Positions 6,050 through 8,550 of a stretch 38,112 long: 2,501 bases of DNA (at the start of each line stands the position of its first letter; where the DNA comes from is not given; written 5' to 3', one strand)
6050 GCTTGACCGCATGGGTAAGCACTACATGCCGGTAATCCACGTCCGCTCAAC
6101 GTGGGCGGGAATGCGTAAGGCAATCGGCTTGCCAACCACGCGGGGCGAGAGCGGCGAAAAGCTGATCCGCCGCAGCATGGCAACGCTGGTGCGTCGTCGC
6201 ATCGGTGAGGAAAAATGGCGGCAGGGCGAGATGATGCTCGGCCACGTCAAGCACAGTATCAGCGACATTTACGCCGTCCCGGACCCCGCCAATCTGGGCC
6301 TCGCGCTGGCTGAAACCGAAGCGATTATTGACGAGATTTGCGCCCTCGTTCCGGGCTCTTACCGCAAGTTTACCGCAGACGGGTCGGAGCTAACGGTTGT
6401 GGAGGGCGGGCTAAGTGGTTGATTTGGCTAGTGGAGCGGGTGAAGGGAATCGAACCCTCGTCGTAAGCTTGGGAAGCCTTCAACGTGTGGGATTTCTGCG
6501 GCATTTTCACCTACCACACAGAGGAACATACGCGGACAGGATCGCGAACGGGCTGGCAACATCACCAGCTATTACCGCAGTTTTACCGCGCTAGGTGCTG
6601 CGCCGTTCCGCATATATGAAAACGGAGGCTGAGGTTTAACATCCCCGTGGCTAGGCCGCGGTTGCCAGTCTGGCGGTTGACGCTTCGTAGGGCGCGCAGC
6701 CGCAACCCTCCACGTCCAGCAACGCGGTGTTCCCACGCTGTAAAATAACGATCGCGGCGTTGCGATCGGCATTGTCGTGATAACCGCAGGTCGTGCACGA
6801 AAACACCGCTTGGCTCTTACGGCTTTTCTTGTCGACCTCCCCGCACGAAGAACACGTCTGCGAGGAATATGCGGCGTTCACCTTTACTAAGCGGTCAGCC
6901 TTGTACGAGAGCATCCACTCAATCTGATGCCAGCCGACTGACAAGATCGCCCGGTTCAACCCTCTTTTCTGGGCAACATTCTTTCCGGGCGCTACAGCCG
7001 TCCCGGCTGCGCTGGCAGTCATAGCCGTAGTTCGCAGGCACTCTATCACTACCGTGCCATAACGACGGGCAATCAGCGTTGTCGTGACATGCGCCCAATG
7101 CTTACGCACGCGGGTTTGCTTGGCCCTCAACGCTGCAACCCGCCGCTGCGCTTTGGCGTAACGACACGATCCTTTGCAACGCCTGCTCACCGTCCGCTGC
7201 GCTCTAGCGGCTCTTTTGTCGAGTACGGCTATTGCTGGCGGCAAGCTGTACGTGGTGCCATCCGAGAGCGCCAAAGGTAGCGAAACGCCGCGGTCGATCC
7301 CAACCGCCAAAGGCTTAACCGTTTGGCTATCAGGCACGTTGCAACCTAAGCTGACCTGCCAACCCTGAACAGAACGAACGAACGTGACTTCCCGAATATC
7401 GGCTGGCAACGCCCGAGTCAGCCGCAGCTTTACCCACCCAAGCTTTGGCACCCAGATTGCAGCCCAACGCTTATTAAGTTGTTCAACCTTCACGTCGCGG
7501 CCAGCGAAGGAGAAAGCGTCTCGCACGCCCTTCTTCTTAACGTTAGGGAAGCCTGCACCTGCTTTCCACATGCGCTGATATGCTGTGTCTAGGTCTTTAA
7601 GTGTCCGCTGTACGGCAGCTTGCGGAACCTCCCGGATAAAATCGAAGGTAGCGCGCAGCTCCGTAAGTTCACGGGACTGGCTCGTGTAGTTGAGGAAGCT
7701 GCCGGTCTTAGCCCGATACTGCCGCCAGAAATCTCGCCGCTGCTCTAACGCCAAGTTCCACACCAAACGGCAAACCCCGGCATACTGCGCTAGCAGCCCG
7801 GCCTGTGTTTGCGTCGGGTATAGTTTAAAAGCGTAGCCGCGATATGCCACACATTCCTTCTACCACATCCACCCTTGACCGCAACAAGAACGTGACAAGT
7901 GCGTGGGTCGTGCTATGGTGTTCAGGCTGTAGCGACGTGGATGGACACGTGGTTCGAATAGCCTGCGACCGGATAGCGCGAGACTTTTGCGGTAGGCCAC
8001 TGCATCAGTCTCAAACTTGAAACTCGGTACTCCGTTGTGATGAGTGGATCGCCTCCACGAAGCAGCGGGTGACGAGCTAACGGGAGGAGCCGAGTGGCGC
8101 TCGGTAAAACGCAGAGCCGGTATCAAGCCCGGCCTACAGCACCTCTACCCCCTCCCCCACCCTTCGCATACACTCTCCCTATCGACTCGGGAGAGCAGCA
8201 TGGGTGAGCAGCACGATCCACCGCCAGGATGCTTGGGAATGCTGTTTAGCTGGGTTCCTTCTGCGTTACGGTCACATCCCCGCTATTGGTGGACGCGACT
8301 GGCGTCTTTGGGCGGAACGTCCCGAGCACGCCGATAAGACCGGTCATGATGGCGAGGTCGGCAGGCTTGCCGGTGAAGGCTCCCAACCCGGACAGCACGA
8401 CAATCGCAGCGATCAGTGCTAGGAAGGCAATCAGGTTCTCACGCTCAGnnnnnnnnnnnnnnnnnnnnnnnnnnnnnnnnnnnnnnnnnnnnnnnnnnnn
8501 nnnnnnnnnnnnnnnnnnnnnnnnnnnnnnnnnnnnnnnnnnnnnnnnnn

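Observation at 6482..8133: Solo TnpB with apparently intact catalytic residues and a putative omega RNA, wedged between the lysis operon and attP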

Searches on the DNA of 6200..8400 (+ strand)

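Call 7: search_dna_similar(query=window:6300-8400:+, collection=phages, mode=near, max_rows=30)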
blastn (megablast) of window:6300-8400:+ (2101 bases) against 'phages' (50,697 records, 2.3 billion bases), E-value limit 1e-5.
Records with a match: 2; places in all: 3; records where one place covers at least 80% of the query: 0.
Best place of each record, by identity: >=99% 1; 90-95% 1.
By first word of the organism name: Mesorhizobium 1; Bacteriophage 1.
By host as written in the record: Mesorhizobium sediminum CBW1107-2 1; - 1.
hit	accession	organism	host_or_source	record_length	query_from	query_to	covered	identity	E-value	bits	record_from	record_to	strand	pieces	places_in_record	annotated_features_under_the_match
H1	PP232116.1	Mesorhizobium phage vB_MseS-P1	Mesorhizobium sediminum CBW1107-2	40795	132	178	2%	100.0%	2e-14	88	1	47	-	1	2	none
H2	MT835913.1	Bacteriophage sp.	human fecal samples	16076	133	178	2%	93.5%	6e-9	69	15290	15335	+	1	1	record has no annotation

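Call 10: search_rna_families(source=window, start=6200, end=8400, threshold=evalue, max_evalue=10, show_alignments=3)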
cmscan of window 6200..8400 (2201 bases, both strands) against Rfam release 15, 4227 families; matches with E-value up to 10: 6.
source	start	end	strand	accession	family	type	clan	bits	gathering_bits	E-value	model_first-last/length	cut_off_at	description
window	6633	6707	+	RF03013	nadA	Gene; sRNA;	-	23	37.5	0.033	1-62/62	no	nadA riboswitch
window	8081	8132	+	RF02684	Twister-P5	Gene; ribozyme;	CL00120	22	37.6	0.1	1-58/58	no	Type-P5 twister ribozyme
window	7328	7385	-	RF01719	Pseudomon-1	Gene; sRNA;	-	18.7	50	1.4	1-116/116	no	Pseudomon-1/ErsA RNA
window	6653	6707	+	RF00454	p27_CRE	Cis-reg;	-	16.9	42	4.2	9-55/59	no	p27 cis-regulatory element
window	7158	7180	-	RF01346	CRISPR-DR36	Gene; CRISPR;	-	13.9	38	9.8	1-36/36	no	CRISPR RNA direct repeat element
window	6438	6481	-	RF00023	tmRNA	Gene;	CL00001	13.3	47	0.011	1-374/374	no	transfer-messenger RNA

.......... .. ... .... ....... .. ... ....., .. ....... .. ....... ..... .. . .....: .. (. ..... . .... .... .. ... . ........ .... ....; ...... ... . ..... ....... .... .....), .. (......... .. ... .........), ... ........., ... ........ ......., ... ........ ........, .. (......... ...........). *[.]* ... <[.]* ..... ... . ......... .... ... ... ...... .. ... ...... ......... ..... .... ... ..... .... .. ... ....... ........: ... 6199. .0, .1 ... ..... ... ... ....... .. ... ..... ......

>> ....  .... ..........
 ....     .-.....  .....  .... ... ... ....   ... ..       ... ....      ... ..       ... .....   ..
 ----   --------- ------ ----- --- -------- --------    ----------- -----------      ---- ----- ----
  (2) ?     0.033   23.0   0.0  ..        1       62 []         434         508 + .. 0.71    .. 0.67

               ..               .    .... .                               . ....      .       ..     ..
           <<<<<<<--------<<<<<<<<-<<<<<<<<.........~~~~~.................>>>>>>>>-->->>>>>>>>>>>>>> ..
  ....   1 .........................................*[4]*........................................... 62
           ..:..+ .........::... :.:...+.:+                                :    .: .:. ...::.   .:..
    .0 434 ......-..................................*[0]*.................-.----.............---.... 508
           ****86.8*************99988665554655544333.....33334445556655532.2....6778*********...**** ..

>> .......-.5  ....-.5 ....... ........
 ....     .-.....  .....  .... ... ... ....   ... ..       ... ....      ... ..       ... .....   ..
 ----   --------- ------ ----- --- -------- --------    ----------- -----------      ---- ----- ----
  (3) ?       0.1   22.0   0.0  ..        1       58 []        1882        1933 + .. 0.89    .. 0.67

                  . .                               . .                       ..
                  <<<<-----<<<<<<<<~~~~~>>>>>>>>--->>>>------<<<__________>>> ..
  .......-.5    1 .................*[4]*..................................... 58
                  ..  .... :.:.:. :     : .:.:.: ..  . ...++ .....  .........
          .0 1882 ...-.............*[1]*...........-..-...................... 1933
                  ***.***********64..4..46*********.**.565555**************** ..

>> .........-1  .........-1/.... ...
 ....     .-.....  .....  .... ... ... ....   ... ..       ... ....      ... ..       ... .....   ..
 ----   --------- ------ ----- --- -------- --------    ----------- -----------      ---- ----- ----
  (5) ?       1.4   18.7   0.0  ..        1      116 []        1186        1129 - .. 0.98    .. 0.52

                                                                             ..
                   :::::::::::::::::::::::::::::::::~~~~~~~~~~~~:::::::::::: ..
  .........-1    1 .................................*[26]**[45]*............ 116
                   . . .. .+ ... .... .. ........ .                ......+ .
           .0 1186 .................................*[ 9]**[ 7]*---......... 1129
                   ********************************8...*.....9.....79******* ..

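Call 37: search_rna_families(sources=[L060, L061, L056], threshold=gathering)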
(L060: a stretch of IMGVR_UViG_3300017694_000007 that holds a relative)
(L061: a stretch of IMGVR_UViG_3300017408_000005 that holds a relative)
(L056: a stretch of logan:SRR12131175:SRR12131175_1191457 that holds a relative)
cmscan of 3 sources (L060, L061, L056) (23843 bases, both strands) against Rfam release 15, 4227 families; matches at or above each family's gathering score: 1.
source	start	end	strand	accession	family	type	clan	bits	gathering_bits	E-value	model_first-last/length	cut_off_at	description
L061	8117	8187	-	RF00005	tRNA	Gene; tRNA;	CL00001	56.4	29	6.6e-10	1-71/71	no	tRNA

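Call 62: get_annotated_region(hit=H1, flank=3000)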
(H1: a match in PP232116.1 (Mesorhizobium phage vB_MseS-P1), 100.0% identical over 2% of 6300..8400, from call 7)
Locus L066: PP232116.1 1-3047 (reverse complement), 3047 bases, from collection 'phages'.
description: Mesorhizobium phage vB_MseS-P1, complete genome.
organism: Mesorhizobium phage vB_MseS-P1 (NCBI taxid 3120101)
taxonomy: Viruses
host: Mesorhizobium sediminum CBW1107-2; source: -; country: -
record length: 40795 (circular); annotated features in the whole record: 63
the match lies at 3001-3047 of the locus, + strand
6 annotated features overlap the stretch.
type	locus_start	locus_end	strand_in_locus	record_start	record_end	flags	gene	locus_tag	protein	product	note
CDS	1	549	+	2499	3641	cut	-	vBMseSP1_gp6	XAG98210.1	spore photoproduct lyase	-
CDS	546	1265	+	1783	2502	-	-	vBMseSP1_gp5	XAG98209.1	ASCH domain containing protein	-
CDS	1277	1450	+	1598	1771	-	-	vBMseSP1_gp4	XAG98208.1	hypothetical protein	-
CDS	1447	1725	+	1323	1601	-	-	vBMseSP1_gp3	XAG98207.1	ferric uptake regulation protein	-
CDS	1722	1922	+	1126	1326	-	-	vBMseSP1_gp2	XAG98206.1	hypothetical protein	-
CDS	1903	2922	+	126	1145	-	-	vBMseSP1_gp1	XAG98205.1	tyrosine-type integrase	-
